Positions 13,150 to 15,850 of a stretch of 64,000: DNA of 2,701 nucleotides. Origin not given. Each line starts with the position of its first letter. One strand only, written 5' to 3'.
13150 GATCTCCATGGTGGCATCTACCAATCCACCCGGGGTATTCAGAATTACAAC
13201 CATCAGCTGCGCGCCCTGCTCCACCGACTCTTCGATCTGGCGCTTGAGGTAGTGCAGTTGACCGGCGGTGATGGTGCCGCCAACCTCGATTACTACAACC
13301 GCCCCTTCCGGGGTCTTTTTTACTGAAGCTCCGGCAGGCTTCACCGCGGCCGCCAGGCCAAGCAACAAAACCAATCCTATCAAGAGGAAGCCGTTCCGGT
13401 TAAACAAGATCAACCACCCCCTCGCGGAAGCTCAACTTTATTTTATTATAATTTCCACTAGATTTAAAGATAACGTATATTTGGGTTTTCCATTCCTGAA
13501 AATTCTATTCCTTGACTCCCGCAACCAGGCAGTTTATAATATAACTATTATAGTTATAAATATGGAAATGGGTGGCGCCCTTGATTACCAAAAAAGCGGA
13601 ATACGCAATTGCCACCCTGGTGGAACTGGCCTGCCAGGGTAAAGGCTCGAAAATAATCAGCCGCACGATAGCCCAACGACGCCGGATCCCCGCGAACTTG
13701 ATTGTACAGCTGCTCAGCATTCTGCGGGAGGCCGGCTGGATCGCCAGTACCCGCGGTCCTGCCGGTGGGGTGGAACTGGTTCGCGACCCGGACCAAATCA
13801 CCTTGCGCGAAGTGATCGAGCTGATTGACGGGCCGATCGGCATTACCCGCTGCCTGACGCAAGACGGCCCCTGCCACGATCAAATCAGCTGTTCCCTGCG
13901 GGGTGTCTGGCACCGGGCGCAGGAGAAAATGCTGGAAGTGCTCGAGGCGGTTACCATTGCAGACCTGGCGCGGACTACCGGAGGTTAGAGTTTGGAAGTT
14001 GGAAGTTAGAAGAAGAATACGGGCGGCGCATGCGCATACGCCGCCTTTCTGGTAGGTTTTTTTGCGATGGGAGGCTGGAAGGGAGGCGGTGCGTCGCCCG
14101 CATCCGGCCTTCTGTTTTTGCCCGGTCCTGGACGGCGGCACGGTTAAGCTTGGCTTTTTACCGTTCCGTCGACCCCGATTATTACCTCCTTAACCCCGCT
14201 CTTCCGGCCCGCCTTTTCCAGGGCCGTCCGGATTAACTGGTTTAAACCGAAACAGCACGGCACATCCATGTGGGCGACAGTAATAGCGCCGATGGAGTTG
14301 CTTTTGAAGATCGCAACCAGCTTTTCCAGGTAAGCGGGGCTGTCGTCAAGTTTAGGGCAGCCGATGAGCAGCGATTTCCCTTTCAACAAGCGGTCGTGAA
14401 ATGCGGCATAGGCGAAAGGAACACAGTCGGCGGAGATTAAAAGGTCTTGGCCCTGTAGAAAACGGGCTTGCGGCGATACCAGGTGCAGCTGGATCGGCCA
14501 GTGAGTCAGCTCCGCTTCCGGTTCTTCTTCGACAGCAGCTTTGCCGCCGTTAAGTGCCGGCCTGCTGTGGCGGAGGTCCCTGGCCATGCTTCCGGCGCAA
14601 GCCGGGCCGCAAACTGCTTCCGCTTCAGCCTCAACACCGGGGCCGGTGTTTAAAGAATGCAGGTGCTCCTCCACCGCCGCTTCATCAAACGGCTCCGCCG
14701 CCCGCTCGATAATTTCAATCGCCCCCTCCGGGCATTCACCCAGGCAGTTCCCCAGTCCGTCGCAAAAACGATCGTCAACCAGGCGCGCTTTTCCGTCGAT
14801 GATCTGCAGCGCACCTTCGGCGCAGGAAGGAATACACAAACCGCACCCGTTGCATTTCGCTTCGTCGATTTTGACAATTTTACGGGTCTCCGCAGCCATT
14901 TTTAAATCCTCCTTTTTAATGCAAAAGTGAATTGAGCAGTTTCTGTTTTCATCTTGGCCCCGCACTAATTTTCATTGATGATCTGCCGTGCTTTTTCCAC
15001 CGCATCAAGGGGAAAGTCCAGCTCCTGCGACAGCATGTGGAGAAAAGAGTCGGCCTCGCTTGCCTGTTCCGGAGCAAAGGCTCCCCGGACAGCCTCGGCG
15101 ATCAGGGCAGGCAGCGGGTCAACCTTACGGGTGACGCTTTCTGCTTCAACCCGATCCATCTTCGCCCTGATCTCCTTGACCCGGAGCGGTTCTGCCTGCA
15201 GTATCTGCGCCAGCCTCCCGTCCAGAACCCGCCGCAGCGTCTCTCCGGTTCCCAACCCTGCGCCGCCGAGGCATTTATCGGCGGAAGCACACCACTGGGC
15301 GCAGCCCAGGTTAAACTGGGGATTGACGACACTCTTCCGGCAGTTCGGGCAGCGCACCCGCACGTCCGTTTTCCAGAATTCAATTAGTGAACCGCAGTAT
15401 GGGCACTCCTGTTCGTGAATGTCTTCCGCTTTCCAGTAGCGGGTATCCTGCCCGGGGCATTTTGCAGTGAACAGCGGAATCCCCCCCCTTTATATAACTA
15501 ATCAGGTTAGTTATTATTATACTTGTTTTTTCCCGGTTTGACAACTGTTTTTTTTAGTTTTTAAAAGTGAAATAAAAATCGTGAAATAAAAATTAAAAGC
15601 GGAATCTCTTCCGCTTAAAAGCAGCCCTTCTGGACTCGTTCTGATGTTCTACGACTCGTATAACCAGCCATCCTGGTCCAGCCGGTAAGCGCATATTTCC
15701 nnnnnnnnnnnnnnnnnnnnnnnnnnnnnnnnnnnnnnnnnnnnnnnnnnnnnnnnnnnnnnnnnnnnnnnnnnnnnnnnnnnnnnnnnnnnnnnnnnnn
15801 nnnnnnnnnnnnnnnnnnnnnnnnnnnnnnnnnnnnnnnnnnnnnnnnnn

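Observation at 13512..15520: Rrf2 operator palindrome over its own promoter; related half-site upstream of a Zn-ribbon/4Fe-4S operon whose first gene lacks a canonical start behind a G8 tract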

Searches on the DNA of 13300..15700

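Call 43: search_rna_families(source=window, start=13300, end=15700, threshold=evalue, max_evalue=1)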
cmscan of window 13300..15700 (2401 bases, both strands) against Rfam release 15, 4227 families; matches with E-value up to 1: 1.
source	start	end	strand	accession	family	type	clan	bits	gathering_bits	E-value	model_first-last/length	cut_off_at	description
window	14011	14113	+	RF01831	THF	Cis-reg; riboswitch;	-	19.9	36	0.71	1-99/99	no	THF (Tetrahydrofolate) riboswitch aptamer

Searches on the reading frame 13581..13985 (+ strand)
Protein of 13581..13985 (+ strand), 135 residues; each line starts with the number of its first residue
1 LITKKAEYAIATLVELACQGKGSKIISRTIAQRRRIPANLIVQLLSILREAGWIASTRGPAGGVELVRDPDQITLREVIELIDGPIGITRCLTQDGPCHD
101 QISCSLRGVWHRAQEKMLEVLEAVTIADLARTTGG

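Call 7: search_protein_families(library=pfam, proteins=[window:13581-13985:+], max_evalue=0.01)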
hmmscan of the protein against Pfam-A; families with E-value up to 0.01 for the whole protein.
window:13581-13985:+ (135 aa): 1 family
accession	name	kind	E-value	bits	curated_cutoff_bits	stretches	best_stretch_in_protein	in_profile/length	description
PF02082.26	Rrf2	-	6e-38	130.4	30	1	2-131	1-131/132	Iron-dependent Transcriptional regulator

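Call 8: search_protein_families(library=ncbifam, proteins=[window:13581-13985:+], max_evalue=0.01)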
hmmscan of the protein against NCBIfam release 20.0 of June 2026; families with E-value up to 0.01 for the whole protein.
window:13581-13985:+ (135 aa): 8 families
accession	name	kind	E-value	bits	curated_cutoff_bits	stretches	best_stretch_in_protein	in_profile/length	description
TIGR00738.1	rrf2_super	superfamily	1.7e-31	108.9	73.3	1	1-130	2-131/132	Rrf2 family transcriptional regulator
TIGR02010.1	IscR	equivalog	8.7e-23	80.6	207.55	1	2-131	3-131/135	Fe-S cluster assembly transcriptional regulator IscR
TIGR02944.1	suf_reg_Xantho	equivalog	1.5e-21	77.2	110.65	1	2-129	4-130/130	SUF system Fe-S cluster assembly regulator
NF047409.1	Cys_reg_CymR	equivalog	3.6e-20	72.5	195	1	2-132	3-126/139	cysteine metabolism transcriptional regulator CymR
NF008110.0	PRK10857.1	equivalog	9.2e-18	64.6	275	1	2-130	3-130/164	Fe-S cluster assembly transcriptional regulator IscR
NF008886.0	PRK11920.1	equivalog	1.1e-14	54.4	193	1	2-131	3-132/153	iron-responsive transcriptional regulator RirA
NF008240.0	PRK11014.1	equivalog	2.4e-12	47.1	182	1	3-130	4-128/141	nitric oxide-sensing transcriptional repressor NsrR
NF041852.1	trans_reg_HypR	equivalog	0.0066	16.4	180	1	19-127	17-130/139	redox-sensitive transcriptional regulator HypR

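Call 34: search_solved_structures(query=window:13581-13985:+, max_evalue=0.00001, show_alignments=2)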
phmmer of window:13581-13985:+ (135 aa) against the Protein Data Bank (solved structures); distinct sequences matched with E-value up to 0.00001: 12.
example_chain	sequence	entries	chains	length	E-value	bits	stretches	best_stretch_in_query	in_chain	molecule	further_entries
4cic_A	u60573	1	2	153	1.3e-18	70.6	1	2-131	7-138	TRANSCRIPTIONAL REGULATOR, BADM/RRF2 FAMILY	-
2y75_A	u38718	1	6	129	1.9e-15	60.3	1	2-133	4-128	HTH-TYPE TRANSCRIPTIONAL REGULATOR CYMR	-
3lwf_A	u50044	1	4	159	1.2e-13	54.5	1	2-131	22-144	Putative transcriptional regulator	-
4hf0_A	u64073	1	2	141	1.3e-13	54.4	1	2-135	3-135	HTH-type transcriptional regulator IscR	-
4hf2_A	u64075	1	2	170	7.8e-13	51.9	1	2-130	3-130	HTH-type transcriptional regulator IscR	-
4hf1_A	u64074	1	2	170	1.5e-12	51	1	2-130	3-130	HTH-type transcriptional regulator IscR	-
4chu_A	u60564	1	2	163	1.5e-12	51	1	2-130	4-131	HTH-TYPE TRANSCRIPTIONAL REGULATOR ISCR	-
3t8r_A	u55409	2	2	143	1.8e-10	44.3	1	2-127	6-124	Staphylococcus aureus CymR | Staphylococcus aureus CymR (oxidized form)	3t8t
7zpn_A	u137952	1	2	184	8.6e-09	38.8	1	3-87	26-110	HTH-type transcriptional regulator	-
5n07_A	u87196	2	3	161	1.2e-07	35.1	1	2-132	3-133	HTH-type transcriptional repressor NsrR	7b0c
6hsd_A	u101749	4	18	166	4.4e-06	30.1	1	27-132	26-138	Rrf2 family transcriptional regulator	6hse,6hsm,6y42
6y45_A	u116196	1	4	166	5.7e-06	29.7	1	28-132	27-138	Rrf2 family transcriptional regulator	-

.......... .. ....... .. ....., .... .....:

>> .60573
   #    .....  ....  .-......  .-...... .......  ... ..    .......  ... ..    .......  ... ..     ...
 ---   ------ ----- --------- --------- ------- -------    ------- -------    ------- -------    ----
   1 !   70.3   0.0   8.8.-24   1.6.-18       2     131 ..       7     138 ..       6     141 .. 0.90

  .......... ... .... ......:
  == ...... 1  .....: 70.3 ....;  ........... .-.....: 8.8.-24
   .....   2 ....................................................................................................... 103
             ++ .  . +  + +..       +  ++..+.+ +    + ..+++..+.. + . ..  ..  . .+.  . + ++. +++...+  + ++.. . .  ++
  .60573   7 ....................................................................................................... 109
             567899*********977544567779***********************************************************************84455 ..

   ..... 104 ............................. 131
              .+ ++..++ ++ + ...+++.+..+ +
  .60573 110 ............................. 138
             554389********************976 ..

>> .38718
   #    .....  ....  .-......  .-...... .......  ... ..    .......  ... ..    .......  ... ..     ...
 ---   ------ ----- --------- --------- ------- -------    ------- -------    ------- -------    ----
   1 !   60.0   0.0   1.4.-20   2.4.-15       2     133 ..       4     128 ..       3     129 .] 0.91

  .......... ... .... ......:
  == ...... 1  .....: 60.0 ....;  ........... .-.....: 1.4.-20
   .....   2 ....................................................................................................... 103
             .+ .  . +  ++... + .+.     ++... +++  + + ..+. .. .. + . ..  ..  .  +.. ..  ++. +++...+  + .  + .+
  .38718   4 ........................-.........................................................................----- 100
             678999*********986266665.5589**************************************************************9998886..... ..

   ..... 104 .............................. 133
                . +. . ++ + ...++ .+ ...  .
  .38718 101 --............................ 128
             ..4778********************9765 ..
